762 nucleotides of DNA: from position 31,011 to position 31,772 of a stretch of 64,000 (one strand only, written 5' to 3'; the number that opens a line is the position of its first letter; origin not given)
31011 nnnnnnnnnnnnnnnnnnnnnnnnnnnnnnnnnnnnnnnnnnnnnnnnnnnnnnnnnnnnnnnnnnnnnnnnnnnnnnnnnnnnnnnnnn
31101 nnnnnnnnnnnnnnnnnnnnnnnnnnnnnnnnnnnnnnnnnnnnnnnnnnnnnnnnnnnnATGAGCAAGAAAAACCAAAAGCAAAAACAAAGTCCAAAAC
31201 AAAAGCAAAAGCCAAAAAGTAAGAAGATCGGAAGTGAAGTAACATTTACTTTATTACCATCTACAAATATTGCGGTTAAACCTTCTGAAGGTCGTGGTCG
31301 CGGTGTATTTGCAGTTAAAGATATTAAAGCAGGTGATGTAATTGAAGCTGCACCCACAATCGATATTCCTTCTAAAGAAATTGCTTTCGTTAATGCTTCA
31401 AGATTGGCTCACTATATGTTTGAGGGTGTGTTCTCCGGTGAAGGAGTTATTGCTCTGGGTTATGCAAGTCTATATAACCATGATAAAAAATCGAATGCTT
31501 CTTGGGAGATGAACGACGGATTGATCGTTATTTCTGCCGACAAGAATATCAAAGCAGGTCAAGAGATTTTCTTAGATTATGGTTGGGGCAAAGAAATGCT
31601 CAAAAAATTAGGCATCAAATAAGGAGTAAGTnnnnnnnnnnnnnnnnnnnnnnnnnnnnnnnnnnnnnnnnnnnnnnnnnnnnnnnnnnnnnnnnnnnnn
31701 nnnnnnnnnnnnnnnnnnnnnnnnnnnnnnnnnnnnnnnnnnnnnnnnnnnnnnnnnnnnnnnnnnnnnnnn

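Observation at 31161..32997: SET-domain methyltransferase next to an SPFH/band-7 lipoprotein and a PQ-loop membrane protein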

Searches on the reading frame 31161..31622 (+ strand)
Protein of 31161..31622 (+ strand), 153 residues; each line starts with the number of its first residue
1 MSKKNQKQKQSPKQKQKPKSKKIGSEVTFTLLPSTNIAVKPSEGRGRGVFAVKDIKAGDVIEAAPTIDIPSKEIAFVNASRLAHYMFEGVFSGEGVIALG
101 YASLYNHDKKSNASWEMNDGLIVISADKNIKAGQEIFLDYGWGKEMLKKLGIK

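Call 3: search_protein_families(library=pfam, proteins=[window:31161-31622:+], max_evalue=0.1)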
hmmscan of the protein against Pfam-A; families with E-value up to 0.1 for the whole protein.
window:31161-31622:+ (153 aa): 2 families
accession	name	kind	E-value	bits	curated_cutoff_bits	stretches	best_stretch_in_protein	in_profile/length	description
PF00856.33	SET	-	1.2e-12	48.6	22.4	1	46-141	1-105/105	SET domain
PF08666.17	SAF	-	0.074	14.1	21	0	47-63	2-18/63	SAF domain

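Call 4: search_protein_families(library=phrogs, proteins=[window:31161-31622:+], max_evalue=0.01)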
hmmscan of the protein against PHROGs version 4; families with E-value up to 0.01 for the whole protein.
window:31161-31622:+ (153 aa): 1 family
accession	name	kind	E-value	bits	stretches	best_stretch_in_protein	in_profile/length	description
phrog_28741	-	unknown function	0.0091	17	0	31-58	5-31/100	-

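Call 6: search_dna_similar(query=window:31161-31622:+, collection=phages, mode=protein, max_rows=40, max_evalue=0.001)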
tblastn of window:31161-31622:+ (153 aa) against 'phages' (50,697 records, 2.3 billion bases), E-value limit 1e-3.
Records with a match: 2; places in all: 2; records where one place covers at least 80% of the query: 0.
Best place of each record, by identity: <60% 2.
By first word of the organism name: uncultured 2.
By host as written in the record: - 2.
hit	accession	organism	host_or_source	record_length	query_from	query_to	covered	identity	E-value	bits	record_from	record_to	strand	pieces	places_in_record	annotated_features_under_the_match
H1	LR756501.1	uncultured phage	metagenomic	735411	31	141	73%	33.6%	4e-9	59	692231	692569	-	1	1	record has no annotation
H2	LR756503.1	uncultured phage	metagenomic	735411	31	141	73%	33.6%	4e-9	59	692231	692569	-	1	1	record has no annotation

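Call 11: find_homologous_proteins(query=window:31161-31622:+)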
Query window:31161-31622:+ (153 aa): 11 proteins with E <= 0.001 among 39 candidates.
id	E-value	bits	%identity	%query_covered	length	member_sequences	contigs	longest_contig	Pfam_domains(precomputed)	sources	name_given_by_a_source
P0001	7.1e-94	329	100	100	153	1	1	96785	PF00856.34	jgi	-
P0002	1.1e-25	108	50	80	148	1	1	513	PF00856.34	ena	-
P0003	2.4e-23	101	46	75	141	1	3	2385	PF00856.34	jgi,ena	-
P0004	6.5e-23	99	44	80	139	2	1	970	PF00856.34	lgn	-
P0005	9.8e-22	95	41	90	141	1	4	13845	PF00856.34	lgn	-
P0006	1.4e-18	85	47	72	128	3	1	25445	PF00856.34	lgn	-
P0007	2.8e-17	81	38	78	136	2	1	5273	PF00856.34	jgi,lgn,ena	-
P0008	1.0e-12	66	41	74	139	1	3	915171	PF00856.34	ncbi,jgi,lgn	-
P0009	4.0e-12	64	37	79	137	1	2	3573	PF00856.34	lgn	-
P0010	5.2e-12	64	45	70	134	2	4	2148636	PF00856.34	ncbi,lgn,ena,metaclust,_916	metaclust:\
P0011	2.4e-11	62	40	68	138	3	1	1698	PF00856.34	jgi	-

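Call 12: find_related_loci(query=window:31161-31622:+, collection=viral_contigs, flank=6000)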
Query window:31161-31622:+ (153 aa) in viral_contigs; peptide patterns used: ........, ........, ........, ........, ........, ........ (x = any residue, [..] = any of these).
49 stretches matched a pattern, but none encodes a relative of the query by tblastn (E <= 1e-3).

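Call 13: find_encoding_contigs(protein=P0001, flank=10000, max_places=3)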
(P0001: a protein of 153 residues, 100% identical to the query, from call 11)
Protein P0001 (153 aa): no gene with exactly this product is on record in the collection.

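Call 14: find_encoding_contigs(protein=P0006, flank=10000, max_places=3)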
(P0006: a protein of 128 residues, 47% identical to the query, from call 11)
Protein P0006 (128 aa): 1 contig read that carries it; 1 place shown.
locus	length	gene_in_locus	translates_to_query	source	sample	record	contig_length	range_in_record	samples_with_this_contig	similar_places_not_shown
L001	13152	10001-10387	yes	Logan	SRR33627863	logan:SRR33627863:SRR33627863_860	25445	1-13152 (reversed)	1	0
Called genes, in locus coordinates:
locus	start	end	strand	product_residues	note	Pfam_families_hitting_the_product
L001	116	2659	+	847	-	PF12704:MacB_PCD, PF02687:FtsX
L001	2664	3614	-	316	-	PF24827:AstE_AspA_cat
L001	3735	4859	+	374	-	PF00144:Beta-lactamase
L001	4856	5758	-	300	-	PF18030:Rimk_N, PF14397:ATPgrasp_ST (faint), PF02655:ATP-grasp_3 (weak), PF02955:GSH-S_ATP, PF08443:RimK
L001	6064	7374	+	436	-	PF11700:ATG22, PF07690:MFS_1, PF11700:ATG22, PF07690:MFS_1 (weak)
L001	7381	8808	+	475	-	PF03062:MBOAT, PF13813:MBOAT_2 (weak)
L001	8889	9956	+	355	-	PF00085:Thioredoxin (faint), PF00578:AhpC-TSA, PF02630:SCO1-SenC (weak), PF08534:Redoxin, PF13905:Thioredoxin_8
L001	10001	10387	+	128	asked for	PF00856:SET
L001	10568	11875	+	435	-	PF10102:DUF2341, PF18962:Por_Secre_tail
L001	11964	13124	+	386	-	PF16822:ALGX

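Call 15: find_encoding_contigs(protein=P0005, flank=10000, max_places=4)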
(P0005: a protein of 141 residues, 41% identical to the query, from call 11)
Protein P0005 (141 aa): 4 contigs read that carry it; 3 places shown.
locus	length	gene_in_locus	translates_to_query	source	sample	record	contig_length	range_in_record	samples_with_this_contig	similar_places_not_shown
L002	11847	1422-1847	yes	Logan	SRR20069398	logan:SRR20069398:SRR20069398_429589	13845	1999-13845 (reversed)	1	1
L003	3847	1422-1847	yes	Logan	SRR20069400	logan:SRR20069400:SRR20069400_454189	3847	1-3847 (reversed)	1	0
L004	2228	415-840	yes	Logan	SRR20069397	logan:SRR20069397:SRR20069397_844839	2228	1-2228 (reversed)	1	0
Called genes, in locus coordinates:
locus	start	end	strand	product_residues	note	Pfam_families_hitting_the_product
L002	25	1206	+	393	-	PF01068:DNA_ligase_A_M, PF14743:DNA_ligase_OB_2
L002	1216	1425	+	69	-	PF13443:HTH_26, PF01381:HTH_3 (weak)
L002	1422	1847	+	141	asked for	PF00856:SET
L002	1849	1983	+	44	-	-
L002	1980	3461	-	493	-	-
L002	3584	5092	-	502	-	-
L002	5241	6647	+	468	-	PF24308:DUF7487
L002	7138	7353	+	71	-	-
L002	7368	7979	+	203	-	-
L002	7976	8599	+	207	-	-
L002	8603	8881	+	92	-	-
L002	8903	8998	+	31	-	-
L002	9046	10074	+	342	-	PF01467:CTP_transf_like (weak), PF00293:NUDIX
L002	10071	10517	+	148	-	PF01661:Macro (weak)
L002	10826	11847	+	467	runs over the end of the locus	PF18127:NAMPT_N, PF04095:NAPRTase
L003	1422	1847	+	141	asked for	PF00856:SET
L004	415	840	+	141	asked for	PF00856:SET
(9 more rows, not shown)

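Call 17: search_solved_structures(query=window:31161-31622:+, max_evalue=1, show_alignments=3)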
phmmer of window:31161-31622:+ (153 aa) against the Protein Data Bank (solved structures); distinct sequences matched with E-value up to 1: 21.
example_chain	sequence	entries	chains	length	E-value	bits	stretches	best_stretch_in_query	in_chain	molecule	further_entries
5h6z_A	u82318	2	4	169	7e-09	39.1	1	37-141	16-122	SET domain-containing protein 7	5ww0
1n3j_A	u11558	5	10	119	3e-06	30.5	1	36-141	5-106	Histone H3 Lysine Methyltransferase | PBCV-1 histone H3-Lys 27 methyltransferase | A612L protein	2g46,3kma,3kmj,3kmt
4rz0_A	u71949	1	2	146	6.8e-06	29.4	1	41-91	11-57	PFL0690c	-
4ij8_A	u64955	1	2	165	0.00059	23.1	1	38-142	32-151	N-lysine methyltransferase SETD8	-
5w1y_A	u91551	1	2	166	0.0006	23.1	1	38-142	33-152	N-lysine methyltransferase KMT5A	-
5teg_A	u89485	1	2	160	0.00074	22.8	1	39-142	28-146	N-lysine methyltransferase KMT5A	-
6boz_A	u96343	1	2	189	0.00088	22.5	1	37-142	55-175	N-lysine methyltransferase KMT5A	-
5t5g_A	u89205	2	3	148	0.00096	22.4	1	39-141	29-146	N-lysine methyltransferase KMT5A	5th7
3f9w_A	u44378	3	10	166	0.0011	22.2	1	38-142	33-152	Histone-lysine N-methyltransferase SETD8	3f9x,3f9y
9cr7_A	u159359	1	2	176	0.0012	22.1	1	37-141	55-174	N-lysine methyltransferase KMT5A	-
1zkk_A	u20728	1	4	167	0.0015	21.8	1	37-142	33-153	Histone-lysine N-methyltransferase, H4 lysine-20 specific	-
3f9z_A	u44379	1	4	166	0.0016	21.7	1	38-142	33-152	Histone-lysine N-methyltransferase SETD8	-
2bqz_A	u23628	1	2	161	0.0018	21.5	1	39-142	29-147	SET8 PROTEIN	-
5v2n_A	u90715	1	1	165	0.0025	21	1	37-142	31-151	N-lysine methyltransferase KMT5A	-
7xpx_K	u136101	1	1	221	0.005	20.1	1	36-142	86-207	N-lysine methyltransferase KMT5A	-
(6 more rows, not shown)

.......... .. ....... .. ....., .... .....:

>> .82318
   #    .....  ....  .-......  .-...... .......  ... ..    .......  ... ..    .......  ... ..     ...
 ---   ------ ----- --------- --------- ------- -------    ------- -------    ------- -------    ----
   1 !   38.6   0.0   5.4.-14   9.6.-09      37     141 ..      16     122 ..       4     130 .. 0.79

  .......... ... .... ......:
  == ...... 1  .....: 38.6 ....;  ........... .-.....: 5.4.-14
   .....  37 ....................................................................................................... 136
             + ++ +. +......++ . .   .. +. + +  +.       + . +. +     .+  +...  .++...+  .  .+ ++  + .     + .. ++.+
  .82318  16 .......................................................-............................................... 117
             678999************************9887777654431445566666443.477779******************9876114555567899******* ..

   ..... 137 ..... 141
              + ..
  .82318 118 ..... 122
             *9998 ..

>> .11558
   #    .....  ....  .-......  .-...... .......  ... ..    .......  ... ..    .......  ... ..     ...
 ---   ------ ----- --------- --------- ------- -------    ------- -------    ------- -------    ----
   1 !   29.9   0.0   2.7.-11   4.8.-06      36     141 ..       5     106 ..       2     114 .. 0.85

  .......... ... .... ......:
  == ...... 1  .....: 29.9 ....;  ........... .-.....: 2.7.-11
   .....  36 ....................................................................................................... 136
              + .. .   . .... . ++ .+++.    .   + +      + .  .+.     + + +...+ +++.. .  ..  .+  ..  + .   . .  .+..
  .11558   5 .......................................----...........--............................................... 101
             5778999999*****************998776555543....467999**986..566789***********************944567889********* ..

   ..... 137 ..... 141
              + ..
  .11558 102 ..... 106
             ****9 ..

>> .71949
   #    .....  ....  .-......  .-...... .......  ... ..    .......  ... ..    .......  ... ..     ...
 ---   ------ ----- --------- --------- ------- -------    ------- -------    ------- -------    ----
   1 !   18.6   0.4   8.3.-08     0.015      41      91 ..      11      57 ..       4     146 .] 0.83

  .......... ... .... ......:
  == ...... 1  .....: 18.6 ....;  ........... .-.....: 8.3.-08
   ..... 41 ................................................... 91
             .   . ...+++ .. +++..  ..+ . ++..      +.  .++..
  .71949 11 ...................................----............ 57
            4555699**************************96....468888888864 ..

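Call 21: find_homologous_proteins(query=A1, max_evalue=0.00001)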
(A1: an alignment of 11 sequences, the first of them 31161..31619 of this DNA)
Query A1 (11 sequences) (153 aa, profile of the alignment): 7149 proteins with E <= 0.00001 among 8000 candidates; the best 120 are listed.
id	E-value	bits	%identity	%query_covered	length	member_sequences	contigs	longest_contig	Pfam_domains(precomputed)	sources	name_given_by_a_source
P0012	2.2e-63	230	35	84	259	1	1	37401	PF00856.34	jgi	jgi:SET domain-containing protein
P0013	7.8e-62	225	40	63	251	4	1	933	PF00856.34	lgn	-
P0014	2.7e-53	197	33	69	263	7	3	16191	PF00856.34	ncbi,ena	-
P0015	1.1e-52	195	33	77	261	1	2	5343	PF08666.18,PF00856.34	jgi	-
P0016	2.1e-51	191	35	71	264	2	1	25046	PF00856.34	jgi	jgi:hypothetical protein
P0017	1.7e-50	188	32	71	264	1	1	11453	PF08666.18,PF00856.34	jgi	jgi:hypothetical protein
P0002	2.2e-47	178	50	80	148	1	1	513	PF00856.34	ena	-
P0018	2.4e-47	178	-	-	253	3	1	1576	PF00856.34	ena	-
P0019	1.4e-46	175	38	68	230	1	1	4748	PF00856.34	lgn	-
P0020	4.1e-46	174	-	-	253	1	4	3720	PF00856.34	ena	-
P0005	4.8e-46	174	41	90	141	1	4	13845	PF00856.34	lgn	-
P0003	1.5e-44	169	46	75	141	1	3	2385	PF00856.34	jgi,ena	-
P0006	1.5e-44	169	47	72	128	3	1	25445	PF00856.34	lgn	-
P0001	3.1e-44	168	100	100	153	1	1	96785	PF00856.34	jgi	-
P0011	3.6e-44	168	40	68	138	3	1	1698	PF00856.34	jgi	-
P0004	5.5e-44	167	44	80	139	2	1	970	PF00856.34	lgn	-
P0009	1.0e-43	166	37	79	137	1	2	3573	PF00856.34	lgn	-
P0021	3.0e-43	165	33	72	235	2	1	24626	PF00856.34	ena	-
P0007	6.6e-43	163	38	78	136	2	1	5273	PF00856.34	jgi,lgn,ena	-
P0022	4.8e-42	161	41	68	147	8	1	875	PF00856.34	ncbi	-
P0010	5.1e-42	161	45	70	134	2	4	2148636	PF00856.34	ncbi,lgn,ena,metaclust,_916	metaclust:\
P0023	5.8e-42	160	44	73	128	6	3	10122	PF00856.34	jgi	jgi:SET domain-containing protein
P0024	6.4e-42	160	47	63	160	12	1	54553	PF00856.34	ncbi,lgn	-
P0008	7.8e-42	160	41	74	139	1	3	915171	PF00856.34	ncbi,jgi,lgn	-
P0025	8.3e-42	160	43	72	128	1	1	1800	PF00856.34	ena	-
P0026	1.5e-41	159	41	71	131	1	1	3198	PF00856.34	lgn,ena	-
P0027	5.7e-41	157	50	92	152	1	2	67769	PF00856.34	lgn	-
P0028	1.0e-40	156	43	68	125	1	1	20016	PF00856.34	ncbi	-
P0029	1.1e-40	156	41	69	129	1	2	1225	PF00856.34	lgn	-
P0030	1.1e-40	156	45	71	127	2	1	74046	PF00856.34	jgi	jgi:SET domain-containing protein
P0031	1.2e-40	156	40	68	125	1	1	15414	PF00856.34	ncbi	ncbi:MAG: SET domain-containing protein [Bacteroidota bacterium]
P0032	1.2e-40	156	36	69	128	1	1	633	PF00856.34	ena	-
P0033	1.3e-40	156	38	88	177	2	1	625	PF00856.34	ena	-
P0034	1.7e-40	156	41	68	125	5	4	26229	PF00856.34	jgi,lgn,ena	-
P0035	1.7e-40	156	44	71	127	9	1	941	PF00856.34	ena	-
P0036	2.0e-40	155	36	71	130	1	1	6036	PF00856.34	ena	-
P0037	2.1e-40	155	39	69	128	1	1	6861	PF00856.34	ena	-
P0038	2.2e-40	155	40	69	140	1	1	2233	PF00856.34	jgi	jgi:SET domain-containing protein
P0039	2.3e-40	155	44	69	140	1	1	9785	PF00856.34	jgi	-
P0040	3.0e-40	155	43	69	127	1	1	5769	PF00856.34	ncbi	ncbi:MAG: SET domain-containing protein [Parafilimonas sp.]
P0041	3.1e-40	155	41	71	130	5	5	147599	PF00856.34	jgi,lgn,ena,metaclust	metaclust:\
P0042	3.3e-40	155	41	69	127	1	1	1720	PF00856.34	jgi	jgi:SET domain-containing protein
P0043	4.2e-40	154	43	63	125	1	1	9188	PF00856.34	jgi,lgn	-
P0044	4.3e-40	154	42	68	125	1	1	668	PF00856.34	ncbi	-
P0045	4.4e-40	154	36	69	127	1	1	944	PF00856.34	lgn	-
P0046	4.7e-40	154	38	68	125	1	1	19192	PF00856.34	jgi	-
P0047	4.9e-40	154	43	68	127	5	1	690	PF00856.34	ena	-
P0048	5.0e-40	154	41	74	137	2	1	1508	PF00856.34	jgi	-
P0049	5.1e-40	154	42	69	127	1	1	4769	PF00856.34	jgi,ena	-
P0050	5.4e-40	154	38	68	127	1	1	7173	PF00856.34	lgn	-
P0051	5.8e-40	154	43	68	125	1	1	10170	PF00856.34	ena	-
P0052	5.9e-40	154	42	68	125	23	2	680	PF00856.34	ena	-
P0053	7.3e-40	154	43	69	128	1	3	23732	PF00856.34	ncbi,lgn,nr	ncbi:MAG TPA: SET domain-containing protein [Parafilimonas sp.]|nr:SET domain-containing protein [Pa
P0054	7.6e-40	154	42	68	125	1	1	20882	PF00856.34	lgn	-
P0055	7.7e-40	154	41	68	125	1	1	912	PF00856.34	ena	-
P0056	7.7e-40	154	44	69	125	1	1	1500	PF00856.34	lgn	-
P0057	8.0e-40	154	41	68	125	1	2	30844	PF00856.34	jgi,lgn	-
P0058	8.9e-40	153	42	68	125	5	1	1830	PF00856.34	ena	-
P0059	9.9e-40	153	48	62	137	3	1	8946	PF00856.34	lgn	-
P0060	9.9e-40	153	42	73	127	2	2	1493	PF00856.34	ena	-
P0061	1.0e-39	153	40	67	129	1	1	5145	PF00856.34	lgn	-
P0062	1.1e-39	153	40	68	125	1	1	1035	PF00856.34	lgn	-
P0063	1.1e-39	153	39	72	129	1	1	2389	PF00856.34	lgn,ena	-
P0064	1.2e-39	153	43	68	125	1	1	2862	PF00856.34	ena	-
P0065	1.2e-39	153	40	68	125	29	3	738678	PF00856.34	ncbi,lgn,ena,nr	ncbi:MAG TPA: SET domain-containing protein [Saprospiraceae bacterium]|nr:SET domain-containing prot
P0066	1.3e-39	153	34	69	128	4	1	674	PF00856.34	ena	-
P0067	1.4e-39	153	44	64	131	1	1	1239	PF00856.34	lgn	-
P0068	1.4e-39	153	39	65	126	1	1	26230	PF00856.34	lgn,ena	-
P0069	1.4e-39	153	43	68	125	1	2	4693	PF00856.34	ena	-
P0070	1.4e-39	153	40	73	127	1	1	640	PF00856.34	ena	-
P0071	1.5e-39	153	40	72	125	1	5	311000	PF00856.34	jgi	jgi:uncharacterized protein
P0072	1.5e-39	153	41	68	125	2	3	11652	PF00856.34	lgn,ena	-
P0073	1.6e-39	153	40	68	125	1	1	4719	PF00856.34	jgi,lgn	-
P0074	1.7e-39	152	40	68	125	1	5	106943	PF00856.34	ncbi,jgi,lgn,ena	-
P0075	1.7e-39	152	43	68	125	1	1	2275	PF00856.34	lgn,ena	-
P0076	1.8e-39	152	41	68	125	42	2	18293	PF00856.34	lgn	-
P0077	1.9e-39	152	42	68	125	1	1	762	PF00856.34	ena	-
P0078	1.9e-39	152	39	68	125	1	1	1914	PF00856.34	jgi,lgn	-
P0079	2.0e-39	152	42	63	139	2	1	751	PF00856.34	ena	-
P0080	2.0e-39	152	38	68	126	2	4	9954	PF00856.34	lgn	-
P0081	2.0e-39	152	38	69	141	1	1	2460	PF00856.34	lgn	-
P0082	2.5e-39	152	47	65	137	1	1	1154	PF00856.34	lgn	-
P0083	2.8e-39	152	41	78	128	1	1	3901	PF00856.34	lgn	-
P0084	2.8e-39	152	43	73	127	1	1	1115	PF00856.34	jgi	jgi:SET domain-containing protein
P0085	2.9e-39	152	37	78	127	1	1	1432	PF00856.34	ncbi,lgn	ncbi:MAG: SET domain-containing protein [Saprospiraceae bacterium]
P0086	2.9e-39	152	37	63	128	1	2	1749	PF00856.34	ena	-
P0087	3.0e-39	152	42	73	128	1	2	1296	PF00856.34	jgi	jgi:SET domain-containing protein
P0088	3.0e-39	152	-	-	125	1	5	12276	PF00856.34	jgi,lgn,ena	-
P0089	3.1e-39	152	37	62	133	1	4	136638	PF00856.34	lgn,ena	-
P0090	3.1e-39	152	44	68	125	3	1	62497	PF00856.34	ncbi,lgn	-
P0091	3.2e-39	152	39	68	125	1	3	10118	PF00856.34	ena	-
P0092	3.2e-39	152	40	72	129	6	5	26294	PF00856.34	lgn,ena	-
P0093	3.3e-39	152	39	73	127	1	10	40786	PF00856.34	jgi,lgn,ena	jgi:SET domain-containing protein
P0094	3.4e-39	151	42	63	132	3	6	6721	PF00856.34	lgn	-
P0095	3.4e-39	151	41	68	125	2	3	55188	PF00856.34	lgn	-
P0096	3.5e-39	151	33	69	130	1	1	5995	PF00856.34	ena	-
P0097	3.8e-39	151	42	68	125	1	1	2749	PF00856.34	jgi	-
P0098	3.8e-39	151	39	68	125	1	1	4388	PF00856.34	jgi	jgi:hypothetical protein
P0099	3.8e-39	151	41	68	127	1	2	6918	PF00856.34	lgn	-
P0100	3.9e-39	151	43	73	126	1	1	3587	PF00856.34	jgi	jgi:SET domain-containing protein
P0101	4.0e-39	151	43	69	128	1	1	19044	PF00856.34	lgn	-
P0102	4.0e-39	151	39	73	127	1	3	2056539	PF00856.34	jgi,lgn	jgi:SET domain-containing protein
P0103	4.2e-39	151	42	65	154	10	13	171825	PF00856.34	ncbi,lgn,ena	-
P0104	4.6e-39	151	39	68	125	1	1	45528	PF00856.34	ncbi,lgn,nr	ncbi:MAG: SET domain-containing protein [Saprospiraceae bacterium]|nr:SET domain-containing protein 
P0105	4.6e-39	151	43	63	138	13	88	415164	PF00856.34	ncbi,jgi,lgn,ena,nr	ncbi:MAG: SET domain-containing protein-lysine N-methyltransferase [Saprospiraceae bacterium]|nr:SET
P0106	5.0e-39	151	36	73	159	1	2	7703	PF00856.34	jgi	-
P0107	5.2e-39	151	40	69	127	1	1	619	PF00856.34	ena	-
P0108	5.4e-39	151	37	68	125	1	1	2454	PF00856.34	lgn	-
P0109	5.4e-39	151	43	69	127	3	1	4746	PF00856.34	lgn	-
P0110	5.5e-39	151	41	68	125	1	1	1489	PF00856.34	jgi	jgi:hypothetical protein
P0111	5.7e-39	151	40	69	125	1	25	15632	PF00856.34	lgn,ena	-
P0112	6.2e-39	151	37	72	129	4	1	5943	PF00856.34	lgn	-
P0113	6.4e-39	151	37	78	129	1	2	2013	PF00856.34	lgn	-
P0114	6.5e-39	151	41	68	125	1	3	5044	PF00856.34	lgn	-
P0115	6.8e-39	151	40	68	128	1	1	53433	PF00856.34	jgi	jgi:SET domain-containing protein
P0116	7.0e-39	150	42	68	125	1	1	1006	PF00856.34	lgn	-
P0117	7.0e-39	150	39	63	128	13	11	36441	PF00856.34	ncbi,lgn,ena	-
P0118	7.8e-39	150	40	69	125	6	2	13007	PF00856.34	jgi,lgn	jgi:SET domain-containing protein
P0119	7.9e-39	150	39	68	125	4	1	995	PF00856.34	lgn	-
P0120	7.9e-39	150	38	68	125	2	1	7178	PF00856.34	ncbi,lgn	-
